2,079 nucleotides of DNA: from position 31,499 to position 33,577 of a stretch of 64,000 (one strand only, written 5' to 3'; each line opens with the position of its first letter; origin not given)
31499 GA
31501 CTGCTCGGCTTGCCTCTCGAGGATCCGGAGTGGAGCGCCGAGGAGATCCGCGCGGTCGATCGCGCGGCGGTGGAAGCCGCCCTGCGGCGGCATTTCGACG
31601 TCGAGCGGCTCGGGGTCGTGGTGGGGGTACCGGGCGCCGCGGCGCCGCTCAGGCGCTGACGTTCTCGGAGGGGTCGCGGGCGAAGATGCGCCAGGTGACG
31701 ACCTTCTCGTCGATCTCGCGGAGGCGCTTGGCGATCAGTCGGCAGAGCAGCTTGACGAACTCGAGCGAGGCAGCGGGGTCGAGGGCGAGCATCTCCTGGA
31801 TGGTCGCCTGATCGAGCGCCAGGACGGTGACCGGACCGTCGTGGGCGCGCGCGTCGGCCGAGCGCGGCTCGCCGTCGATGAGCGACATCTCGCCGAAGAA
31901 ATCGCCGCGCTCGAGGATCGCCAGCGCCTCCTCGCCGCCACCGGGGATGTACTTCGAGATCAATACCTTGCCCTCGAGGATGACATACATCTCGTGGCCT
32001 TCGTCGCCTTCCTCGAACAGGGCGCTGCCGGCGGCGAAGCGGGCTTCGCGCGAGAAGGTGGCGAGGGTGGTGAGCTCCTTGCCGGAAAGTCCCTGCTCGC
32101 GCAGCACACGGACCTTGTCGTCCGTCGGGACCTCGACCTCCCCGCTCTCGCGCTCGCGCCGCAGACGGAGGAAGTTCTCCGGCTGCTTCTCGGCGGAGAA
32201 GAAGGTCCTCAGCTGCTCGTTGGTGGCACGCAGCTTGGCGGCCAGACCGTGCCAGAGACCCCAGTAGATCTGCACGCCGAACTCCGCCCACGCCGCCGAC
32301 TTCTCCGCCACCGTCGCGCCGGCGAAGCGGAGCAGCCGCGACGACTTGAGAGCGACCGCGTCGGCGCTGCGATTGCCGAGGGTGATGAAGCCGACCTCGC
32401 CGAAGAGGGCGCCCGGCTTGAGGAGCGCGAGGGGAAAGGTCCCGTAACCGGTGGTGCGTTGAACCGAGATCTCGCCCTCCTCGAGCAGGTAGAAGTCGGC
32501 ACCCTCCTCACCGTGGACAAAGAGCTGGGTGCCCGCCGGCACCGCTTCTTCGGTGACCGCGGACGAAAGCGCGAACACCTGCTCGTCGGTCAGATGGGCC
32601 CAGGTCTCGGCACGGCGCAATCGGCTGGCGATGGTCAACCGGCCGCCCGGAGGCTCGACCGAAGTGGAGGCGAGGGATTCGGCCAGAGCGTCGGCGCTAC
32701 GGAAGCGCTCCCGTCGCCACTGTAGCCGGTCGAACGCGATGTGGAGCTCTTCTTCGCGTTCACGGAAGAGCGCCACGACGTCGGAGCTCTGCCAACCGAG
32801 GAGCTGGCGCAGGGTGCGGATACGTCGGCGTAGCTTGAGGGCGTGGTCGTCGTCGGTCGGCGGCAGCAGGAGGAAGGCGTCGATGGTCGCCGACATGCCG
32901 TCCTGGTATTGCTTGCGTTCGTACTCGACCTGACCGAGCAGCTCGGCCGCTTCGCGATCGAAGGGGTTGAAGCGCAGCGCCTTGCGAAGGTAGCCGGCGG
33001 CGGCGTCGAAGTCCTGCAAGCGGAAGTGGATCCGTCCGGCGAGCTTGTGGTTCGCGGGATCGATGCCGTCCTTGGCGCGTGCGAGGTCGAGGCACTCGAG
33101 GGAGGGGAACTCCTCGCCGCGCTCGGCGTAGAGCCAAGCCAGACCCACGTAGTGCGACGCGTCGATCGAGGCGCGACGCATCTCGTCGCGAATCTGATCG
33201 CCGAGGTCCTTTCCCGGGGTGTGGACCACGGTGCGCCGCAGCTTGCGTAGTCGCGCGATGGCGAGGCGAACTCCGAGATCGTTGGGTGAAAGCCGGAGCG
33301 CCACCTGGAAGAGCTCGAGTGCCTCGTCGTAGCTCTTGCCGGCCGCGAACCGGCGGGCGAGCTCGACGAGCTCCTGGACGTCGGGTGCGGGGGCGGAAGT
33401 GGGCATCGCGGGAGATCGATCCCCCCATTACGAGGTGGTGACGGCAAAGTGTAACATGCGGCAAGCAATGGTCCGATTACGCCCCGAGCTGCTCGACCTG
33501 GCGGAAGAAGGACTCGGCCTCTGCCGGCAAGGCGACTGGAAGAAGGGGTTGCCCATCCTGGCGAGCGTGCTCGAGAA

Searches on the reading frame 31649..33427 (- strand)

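Call 53: search_protein_families(library=ncbifam, proteins=[window:31649-33427:-], max_evalue=1e-10)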
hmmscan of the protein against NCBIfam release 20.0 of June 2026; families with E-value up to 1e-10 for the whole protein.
window:31649-33427:- (592 aa): 5 families
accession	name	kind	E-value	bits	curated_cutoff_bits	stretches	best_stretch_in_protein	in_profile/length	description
TIGR03896.1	cyc_nuc_ocin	subfamily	6.5e-20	71.7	161.05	1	455-571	157-272/317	bacteriocin-type transport-associated protein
NF058543.1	ActPatMycb56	equivalog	3.6e-13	49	460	0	446-552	6-109/317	acetyltransferase Pat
NF041163.2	encap_f2b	equivalog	3.9e-13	49.3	400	0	438-551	75-187/450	family 2B encapsulin nanocompartment shell protein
NF008732.0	PRK11753.1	equivalog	3e-12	46.5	266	0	450-577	14-137/214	cAMP-activated global transcriptional regulator CRP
NF006901.0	PRK09392.1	equivalog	2.7e-11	43.2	211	0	268-436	7-175/236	transcriptional activator FtrB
